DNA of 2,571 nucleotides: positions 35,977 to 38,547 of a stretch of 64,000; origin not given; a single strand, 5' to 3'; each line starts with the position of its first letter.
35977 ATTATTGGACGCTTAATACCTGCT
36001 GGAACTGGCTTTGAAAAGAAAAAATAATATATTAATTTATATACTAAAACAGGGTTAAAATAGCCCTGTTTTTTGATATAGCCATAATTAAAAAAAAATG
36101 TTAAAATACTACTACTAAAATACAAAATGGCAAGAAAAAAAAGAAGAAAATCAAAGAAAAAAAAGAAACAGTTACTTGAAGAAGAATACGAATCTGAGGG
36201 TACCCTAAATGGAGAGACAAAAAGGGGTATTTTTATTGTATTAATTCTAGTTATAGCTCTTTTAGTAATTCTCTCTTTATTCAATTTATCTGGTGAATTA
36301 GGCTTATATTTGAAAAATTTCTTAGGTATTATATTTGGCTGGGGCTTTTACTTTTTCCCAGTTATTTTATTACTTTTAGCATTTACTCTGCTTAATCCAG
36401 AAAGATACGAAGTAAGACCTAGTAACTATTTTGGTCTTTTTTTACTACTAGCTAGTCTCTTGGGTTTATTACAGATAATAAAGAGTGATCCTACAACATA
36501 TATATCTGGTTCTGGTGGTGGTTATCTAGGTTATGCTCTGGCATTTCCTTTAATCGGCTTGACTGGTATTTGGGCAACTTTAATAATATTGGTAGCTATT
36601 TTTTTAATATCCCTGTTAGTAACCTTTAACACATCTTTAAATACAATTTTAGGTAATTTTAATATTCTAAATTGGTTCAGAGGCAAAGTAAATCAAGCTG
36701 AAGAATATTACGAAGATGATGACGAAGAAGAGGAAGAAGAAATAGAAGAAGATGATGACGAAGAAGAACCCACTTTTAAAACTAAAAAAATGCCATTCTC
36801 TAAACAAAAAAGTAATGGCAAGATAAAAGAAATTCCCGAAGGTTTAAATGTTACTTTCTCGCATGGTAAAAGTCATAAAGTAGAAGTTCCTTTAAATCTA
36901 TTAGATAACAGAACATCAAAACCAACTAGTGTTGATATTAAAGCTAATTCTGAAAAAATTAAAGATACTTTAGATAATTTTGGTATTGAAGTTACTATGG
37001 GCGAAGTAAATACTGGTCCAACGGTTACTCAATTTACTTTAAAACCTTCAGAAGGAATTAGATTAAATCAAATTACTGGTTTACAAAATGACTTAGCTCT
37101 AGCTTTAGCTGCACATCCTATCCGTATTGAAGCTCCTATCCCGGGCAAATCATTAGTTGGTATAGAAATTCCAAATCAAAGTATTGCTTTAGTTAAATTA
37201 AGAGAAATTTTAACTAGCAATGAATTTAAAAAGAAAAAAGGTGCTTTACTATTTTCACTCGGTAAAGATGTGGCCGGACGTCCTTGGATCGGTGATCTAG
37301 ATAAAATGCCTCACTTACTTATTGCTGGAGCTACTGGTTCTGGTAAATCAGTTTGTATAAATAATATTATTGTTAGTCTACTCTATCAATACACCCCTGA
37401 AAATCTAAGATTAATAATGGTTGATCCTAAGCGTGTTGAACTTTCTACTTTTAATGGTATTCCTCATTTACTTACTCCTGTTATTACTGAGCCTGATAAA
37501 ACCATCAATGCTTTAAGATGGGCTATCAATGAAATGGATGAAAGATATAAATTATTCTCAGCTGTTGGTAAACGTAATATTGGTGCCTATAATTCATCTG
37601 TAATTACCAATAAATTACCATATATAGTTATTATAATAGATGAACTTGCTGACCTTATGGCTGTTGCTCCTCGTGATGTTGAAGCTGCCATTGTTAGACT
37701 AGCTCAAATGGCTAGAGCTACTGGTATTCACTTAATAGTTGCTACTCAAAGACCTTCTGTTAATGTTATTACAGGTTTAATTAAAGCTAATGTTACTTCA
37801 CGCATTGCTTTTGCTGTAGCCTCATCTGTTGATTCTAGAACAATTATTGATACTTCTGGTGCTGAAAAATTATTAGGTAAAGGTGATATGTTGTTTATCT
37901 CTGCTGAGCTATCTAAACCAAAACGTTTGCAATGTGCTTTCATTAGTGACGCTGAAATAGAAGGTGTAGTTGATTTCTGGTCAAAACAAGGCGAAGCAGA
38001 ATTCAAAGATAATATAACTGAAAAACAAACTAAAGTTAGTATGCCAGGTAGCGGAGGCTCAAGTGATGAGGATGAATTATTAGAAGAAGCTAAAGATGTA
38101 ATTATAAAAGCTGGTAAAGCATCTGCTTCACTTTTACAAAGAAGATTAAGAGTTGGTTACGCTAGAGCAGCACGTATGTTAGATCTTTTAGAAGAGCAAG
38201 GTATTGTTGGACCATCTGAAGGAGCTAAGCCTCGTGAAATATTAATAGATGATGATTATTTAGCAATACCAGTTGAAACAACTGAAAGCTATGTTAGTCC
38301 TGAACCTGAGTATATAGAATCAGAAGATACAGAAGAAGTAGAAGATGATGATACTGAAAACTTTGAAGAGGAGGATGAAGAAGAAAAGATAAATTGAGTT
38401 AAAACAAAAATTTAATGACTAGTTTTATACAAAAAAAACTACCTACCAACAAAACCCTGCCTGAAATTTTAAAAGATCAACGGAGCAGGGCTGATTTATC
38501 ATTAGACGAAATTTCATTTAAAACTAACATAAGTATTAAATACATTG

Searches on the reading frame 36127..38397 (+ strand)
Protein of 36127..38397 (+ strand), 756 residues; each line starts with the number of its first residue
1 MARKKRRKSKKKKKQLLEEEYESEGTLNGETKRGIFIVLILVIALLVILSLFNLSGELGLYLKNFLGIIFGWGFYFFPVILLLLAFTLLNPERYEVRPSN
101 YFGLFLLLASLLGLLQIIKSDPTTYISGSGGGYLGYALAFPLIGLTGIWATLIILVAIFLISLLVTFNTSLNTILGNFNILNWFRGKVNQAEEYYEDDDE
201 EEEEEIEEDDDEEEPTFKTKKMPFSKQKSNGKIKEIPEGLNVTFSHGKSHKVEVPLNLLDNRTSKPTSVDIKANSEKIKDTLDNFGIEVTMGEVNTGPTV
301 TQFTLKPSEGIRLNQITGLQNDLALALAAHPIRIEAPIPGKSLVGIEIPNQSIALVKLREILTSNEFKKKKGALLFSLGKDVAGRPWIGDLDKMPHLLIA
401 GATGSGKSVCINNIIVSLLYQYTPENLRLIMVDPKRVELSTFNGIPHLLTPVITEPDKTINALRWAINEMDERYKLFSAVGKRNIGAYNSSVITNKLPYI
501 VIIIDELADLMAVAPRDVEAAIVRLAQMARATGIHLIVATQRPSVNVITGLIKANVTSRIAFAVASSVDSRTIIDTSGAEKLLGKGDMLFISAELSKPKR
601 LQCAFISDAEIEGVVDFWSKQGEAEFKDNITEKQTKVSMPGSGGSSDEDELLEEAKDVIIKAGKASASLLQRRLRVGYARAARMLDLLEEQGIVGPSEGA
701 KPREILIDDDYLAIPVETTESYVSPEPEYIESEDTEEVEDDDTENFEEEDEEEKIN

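Call 41: find_encoding_contigs(protein=window:36127-38397:+, flank=10000, max_places=1)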
Protein window:36127-38397:+ (756 aa): 24 contigs read that carry it; 1 place shown.
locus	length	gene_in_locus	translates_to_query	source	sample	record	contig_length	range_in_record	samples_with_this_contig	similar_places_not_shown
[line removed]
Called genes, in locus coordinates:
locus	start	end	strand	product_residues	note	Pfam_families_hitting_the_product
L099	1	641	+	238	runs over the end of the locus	PF00483:NTP_transferase, PF12804:NTP_transf_3 (weak)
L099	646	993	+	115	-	PF06210:DUF1003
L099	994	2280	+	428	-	PF08245:Mur_ligase_M, PF02875:Mur_ligase_C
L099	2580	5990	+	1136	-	PF04563:RNA_pol_Rpb2_1, PF04561:RNA_pol_Rpb2_2, PF04565:RNA_pol_Rpb2_3, PF10385:RNA_pol_Rpb2_45, PF00562:RNA_pol_Rpb2_6, PF04560:RNA_pol_Rpb2_7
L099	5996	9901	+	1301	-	PF04997:RNA_pol_Rpb1_1, PF00623:RNA_pol_Rpb1_2, PF04983:RNA_pol_Rpb1_3, PF05000:RNA_pol_Rpb1_4, PF04998:RNA_pol_Rpb1_5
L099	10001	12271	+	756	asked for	PF13491:FtsK_4TM, PF17854:FtsK_alpha, PF01580:FtsK_SpoIIIE, PF09397:FtsK_gamma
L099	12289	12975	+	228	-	PF13413:HTH_25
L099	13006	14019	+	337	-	PF00154:RecA_N, PF08423:Rad51, PF06745:ATPase (faint), PF21096:RecA_C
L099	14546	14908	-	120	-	-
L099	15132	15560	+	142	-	-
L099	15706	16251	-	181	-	PF01928:CYTH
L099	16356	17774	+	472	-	PF01943:Polysacc_synt, PF13440:Polysacc_synt_3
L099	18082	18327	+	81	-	-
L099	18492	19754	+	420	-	PF04932:Wzy_C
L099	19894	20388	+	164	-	PF04542:Sigma70_r2, PF08281:Sigma70_r4_2, PF04545:Sigma70_r4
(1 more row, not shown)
